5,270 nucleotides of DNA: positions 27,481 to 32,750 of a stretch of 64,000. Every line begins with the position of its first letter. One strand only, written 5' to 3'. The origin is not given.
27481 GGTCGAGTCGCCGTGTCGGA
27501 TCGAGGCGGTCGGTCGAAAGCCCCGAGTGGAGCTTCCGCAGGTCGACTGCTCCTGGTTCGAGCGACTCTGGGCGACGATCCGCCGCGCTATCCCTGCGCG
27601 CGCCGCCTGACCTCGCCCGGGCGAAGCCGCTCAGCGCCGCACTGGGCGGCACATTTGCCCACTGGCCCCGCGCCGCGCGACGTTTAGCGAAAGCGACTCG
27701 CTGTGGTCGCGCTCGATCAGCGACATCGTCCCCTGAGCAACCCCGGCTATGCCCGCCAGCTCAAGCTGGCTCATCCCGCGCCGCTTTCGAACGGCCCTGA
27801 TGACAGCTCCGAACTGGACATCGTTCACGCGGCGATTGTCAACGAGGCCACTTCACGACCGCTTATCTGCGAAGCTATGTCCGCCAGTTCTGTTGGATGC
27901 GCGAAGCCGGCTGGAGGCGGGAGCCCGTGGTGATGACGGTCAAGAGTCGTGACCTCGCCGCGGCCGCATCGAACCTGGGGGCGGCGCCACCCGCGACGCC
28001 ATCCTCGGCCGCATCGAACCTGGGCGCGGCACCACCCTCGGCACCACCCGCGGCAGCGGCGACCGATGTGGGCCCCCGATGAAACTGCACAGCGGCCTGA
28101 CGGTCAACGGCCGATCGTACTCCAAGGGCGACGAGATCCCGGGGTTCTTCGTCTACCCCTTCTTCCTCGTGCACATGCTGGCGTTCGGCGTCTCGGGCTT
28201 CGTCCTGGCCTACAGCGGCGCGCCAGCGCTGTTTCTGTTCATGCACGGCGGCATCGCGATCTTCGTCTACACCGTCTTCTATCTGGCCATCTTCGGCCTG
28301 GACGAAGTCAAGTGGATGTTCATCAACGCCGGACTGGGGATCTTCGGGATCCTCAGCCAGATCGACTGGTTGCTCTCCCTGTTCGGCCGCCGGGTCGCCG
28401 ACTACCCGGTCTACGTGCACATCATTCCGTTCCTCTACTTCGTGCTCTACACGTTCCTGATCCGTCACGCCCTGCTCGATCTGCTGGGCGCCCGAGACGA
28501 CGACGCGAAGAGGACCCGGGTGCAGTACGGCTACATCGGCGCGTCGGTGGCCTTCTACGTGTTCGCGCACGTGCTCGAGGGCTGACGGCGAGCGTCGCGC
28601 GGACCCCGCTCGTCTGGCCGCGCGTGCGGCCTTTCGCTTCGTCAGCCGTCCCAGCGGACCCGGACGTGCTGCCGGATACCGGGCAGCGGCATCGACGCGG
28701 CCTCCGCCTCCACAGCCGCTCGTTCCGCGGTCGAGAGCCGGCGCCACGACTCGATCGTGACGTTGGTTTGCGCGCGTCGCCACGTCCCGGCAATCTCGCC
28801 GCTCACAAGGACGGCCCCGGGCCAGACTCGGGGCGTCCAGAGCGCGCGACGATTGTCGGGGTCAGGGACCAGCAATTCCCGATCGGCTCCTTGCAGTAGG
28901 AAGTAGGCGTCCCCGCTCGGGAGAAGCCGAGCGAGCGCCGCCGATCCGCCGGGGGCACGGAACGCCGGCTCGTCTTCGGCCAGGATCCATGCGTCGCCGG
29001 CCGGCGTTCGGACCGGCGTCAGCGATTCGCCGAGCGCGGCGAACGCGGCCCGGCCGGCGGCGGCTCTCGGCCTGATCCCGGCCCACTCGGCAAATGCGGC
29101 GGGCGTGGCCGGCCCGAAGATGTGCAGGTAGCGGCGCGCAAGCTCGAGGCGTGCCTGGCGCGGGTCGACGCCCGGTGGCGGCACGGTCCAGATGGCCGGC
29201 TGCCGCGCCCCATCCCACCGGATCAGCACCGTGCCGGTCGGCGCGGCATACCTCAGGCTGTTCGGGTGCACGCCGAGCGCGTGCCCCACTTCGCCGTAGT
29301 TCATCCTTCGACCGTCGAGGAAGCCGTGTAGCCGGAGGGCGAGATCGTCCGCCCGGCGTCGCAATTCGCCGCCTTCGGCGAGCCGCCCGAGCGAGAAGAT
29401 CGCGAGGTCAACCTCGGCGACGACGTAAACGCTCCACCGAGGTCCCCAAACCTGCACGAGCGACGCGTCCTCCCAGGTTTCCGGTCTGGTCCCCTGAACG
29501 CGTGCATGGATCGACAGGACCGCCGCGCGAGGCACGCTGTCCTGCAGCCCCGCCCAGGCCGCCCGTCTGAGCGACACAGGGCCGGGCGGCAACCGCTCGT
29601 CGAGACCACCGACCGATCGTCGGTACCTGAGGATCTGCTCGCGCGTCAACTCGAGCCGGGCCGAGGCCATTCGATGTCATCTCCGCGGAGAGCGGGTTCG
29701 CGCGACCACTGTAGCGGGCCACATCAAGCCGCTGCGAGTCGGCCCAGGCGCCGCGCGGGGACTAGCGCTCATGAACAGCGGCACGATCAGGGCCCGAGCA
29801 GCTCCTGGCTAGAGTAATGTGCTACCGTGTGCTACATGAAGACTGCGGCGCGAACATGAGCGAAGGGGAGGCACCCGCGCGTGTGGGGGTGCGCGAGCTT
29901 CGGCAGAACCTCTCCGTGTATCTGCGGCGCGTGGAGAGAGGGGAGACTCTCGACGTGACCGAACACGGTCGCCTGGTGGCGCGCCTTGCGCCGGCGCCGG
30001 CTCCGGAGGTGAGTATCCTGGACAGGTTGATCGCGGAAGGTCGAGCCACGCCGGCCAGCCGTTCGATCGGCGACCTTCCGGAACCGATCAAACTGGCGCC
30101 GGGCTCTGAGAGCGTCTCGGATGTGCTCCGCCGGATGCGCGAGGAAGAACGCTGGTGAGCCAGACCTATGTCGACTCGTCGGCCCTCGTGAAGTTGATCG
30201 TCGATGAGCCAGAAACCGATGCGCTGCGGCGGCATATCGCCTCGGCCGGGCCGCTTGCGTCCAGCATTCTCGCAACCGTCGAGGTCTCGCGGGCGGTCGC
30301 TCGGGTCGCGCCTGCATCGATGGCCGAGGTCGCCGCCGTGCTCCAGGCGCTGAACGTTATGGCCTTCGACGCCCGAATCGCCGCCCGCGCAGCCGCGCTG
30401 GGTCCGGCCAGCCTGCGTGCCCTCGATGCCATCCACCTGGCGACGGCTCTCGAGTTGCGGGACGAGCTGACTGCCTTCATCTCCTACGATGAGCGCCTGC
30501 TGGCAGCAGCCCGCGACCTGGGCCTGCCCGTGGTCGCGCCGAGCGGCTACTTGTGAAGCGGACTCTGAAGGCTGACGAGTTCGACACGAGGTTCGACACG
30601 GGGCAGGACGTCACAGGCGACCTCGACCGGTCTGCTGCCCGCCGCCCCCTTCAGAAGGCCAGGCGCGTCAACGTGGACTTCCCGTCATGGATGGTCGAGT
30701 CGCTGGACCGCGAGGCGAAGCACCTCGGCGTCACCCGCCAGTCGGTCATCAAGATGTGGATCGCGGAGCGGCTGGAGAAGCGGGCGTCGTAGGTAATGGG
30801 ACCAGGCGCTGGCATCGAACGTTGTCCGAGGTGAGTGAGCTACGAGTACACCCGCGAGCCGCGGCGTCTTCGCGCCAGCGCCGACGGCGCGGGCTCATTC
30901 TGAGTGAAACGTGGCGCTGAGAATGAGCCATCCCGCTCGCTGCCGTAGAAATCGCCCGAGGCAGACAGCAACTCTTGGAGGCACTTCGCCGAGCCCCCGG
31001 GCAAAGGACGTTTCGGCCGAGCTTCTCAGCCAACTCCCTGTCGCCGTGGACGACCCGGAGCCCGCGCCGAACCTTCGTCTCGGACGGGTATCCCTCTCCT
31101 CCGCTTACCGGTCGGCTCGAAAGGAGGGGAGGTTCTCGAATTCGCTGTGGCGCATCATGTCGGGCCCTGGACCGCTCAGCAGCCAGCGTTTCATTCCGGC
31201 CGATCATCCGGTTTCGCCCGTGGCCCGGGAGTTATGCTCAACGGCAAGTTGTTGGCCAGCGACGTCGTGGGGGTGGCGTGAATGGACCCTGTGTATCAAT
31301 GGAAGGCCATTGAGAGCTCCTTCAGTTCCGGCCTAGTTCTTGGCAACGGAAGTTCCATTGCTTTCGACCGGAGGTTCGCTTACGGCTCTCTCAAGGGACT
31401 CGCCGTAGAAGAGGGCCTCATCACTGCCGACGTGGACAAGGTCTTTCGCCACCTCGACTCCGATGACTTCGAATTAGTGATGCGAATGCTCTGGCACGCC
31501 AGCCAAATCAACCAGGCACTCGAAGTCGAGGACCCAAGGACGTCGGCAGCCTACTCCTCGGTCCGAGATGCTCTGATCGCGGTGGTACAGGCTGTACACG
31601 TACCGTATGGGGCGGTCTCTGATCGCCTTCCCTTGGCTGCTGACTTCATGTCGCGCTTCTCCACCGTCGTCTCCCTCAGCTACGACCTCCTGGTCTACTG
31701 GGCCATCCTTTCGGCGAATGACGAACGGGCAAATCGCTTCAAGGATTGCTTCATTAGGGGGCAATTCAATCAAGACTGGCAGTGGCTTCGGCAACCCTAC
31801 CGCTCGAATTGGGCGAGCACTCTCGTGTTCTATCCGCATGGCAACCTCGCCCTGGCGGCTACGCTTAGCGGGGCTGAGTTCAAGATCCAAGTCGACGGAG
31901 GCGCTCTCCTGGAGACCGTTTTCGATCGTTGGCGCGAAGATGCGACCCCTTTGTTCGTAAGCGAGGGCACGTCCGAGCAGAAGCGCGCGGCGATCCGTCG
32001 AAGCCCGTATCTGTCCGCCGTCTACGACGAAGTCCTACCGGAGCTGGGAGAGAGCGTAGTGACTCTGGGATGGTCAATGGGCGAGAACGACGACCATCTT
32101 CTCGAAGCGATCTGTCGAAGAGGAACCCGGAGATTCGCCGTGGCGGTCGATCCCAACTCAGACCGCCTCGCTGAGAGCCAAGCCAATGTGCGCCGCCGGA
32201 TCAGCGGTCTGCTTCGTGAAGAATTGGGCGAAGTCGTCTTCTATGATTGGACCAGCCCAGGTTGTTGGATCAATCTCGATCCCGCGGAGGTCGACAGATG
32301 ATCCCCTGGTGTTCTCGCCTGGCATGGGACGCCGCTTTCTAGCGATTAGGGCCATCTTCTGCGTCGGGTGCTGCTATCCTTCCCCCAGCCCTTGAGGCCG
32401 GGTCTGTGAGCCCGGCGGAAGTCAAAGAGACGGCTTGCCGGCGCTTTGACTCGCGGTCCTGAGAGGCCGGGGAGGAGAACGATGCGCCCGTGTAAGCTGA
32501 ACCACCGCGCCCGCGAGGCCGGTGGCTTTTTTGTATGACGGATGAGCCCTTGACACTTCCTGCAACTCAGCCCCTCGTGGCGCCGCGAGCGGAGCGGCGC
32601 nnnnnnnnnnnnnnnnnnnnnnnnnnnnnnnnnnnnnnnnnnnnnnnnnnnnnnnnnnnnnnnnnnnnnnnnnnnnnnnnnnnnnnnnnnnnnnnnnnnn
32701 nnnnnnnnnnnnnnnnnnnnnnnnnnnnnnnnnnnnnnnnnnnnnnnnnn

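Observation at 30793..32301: Low-GC SIR2-like (SIR2_2/DUF4917-type) gene next to toxin-antitoxin genes: candidate stand-alone NAD-depleting defence effector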

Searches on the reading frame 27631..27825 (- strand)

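Call 16: search_protein_families(library=pfam, proteins=[window:27631-27825:-], max_evalue=0.001)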
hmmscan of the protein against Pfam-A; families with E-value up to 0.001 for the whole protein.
window:27631-27825:- (64 aa): 2 families
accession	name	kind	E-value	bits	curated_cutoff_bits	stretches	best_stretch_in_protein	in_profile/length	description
PF01381.28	HTH_3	-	1.8e-05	25.1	23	1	9-42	1-34/55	Helix-turn-helix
PF13560.12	HTH_31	-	2.4e-05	25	27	1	4-46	1-43/64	Helix-turn-helix domain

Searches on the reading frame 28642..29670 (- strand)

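Call 3: search_protein_families(library=pfam, proteins=[window:28642-29670:-], max_evalue=1)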
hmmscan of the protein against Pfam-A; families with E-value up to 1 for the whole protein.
window:28642-29670:- (342 aa): 1 family
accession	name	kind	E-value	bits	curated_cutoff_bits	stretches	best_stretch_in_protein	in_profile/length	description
PF06224.18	AlkZ-like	-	2.7e-28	100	25.9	1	39-326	4-325/329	DNA glycosylase AlkZ-like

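Call 4: search_protein_families(library=padloc, proteins=[window:28642-29670:-], max_evalue=1)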
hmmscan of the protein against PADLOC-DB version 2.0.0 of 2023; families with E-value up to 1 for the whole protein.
window:28642-29670:- (342 aa): 0 families

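Call 5: search_protein_families(library=ncbifam, proteins=[window:28642-29670:-], max_evalue=1)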
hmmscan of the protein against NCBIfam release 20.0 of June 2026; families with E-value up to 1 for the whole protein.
window:28642-29670:- (342 aa): 0 families

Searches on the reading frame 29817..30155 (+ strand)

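Call 3: search_protein_families(library=pfam, proteins=[window:29817-30155:+], max_evalue=1)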
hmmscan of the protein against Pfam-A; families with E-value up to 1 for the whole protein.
window:29817-30155:+ (113 aa): 1 family
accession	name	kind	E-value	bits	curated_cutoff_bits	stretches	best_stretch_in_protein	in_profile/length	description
PF02604.26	PhdYeFM_antitox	-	2e-05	24.7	29.8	1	23-60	4-42/74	Antitoxin Phd_YefM, type II toxin-antitoxin system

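Call 4: search_protein_families(library=padloc, proteins=[window:29817-30155:+], max_evalue=1)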
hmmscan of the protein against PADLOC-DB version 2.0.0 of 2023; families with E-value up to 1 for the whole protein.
window:29817-30155:+ (113 aa): 0 families

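Call 5: search_protein_families(library=ncbifam, proteins=[window:29817-30155:+], max_evalue=1)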
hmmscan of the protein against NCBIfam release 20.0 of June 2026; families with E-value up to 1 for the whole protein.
window:29817-30155:+ (113 aa): 1 family
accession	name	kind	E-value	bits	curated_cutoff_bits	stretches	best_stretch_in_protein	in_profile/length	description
TIGR01552.1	phd_fam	subfamily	4.6e-06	25.9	20.8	1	23-60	2-39/53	type II toxin-antitoxin system prevent-host-death family antitoxin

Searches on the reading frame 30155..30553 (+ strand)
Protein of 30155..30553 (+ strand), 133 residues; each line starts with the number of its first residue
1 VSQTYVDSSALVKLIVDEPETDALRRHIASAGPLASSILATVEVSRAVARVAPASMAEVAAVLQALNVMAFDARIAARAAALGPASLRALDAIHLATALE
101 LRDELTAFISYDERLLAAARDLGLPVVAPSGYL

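Call 3: search_protein_families(library=pfam, proteins=[window:30155-30553:+], max_evalue=1)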
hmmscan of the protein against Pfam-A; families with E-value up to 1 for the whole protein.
window:30155-30553:+ (133 aa): 2 families
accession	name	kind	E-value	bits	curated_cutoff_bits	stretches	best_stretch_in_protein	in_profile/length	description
PF01850.27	PIN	-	7.3e-14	52.8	23.6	1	5-119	2-118/120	PIN domain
PF09016.15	Pas_Saposin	-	0.15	12.7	27.5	1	53-96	17-60/73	Pas factor saposin fold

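Call 4: search_protein_families(library=padloc, proteins=[window:30155-30553:+], max_evalue=1)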
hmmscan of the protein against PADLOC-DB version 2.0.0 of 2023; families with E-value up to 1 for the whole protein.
window:30155-30553:+ (133 aa): 0 families

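Call 5: search_protein_families(library=ncbifam, proteins=[window:30155-30553:+], max_evalue=1)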
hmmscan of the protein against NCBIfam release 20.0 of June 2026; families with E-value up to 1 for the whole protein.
window:30155-30553:+ (133 aa): 0 families

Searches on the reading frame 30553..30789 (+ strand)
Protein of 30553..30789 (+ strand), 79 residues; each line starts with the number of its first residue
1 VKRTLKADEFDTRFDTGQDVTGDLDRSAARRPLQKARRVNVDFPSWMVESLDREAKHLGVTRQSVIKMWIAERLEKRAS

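Call 3: search_protein_families(library=pfam, proteins=[window:30553-30789:+], max_evalue=1)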
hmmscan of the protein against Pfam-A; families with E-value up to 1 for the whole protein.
window:30553-30789:+ (79 aa): 4 families
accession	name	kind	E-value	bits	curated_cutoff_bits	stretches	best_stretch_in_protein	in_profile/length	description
PF12441.14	CopG_antitoxin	-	6.1e-05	24.1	28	1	34-72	40-78/79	CopG antitoxin of type II toxin-antitoxin system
PF15919.11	HicB_lk_antitox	-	0.027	15.1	27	1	33-66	86-119/123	HicB_like antitoxin of bacterial toxin-antitoxin system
PF07878.17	RHH_5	-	0.061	13.5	26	1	38-67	3-32/43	CopG-like RHH_1 or ribbon-helix-helix domain, RHH_5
PF01402.27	RHH_1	-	0.086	13.3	20.5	1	39-76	2-39/39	Ribbon-helix-helix protein, copG family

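Call 4: search_protein_families(library=padloc, proteins=[window:30553-30789:+], max_evalue=1)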
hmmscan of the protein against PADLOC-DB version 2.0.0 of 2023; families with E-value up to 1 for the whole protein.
window:30553-30789:+ (79 aa): 0 families

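Call 5: search_protein_families(library=ncbifam, proteins=[window:30553-30789:+], max_evalue=1)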
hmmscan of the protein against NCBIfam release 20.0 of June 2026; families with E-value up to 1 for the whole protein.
window:30553-30789:+ (79 aa): 3 families
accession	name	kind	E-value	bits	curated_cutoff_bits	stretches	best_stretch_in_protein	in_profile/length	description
NF047399.1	BrnA_antitoxin_add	equivalog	5.8e-35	119.3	60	1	6-74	2-70/70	type II toxin-antitoxin system BrnA family antitoxin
NF050181.1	TA_anti_VapB_Myco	equivalog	0.004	17.6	60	1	42-76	8-42/72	type II toxin-antitoxin system VapB family antitoxin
NF002007.0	PRK00808.1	equivalog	0.1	12.7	109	1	6-76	86-153/156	bacteriohemerythrin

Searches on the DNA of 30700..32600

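Call 40: search_rna_families(source=window, start=30700, end=32600, threshold=evalue, max_evalue=1, show_alignments=2)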
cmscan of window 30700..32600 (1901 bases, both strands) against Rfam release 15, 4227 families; matches with E-value up to 1: 1.
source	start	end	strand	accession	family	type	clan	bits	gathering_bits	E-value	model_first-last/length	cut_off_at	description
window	32374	32418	+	RF03163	c4-a1b1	Gene; antisense;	CL00128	16.1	46.7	0.63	1-53/53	no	a1, b1 targets of C4 antisense RNA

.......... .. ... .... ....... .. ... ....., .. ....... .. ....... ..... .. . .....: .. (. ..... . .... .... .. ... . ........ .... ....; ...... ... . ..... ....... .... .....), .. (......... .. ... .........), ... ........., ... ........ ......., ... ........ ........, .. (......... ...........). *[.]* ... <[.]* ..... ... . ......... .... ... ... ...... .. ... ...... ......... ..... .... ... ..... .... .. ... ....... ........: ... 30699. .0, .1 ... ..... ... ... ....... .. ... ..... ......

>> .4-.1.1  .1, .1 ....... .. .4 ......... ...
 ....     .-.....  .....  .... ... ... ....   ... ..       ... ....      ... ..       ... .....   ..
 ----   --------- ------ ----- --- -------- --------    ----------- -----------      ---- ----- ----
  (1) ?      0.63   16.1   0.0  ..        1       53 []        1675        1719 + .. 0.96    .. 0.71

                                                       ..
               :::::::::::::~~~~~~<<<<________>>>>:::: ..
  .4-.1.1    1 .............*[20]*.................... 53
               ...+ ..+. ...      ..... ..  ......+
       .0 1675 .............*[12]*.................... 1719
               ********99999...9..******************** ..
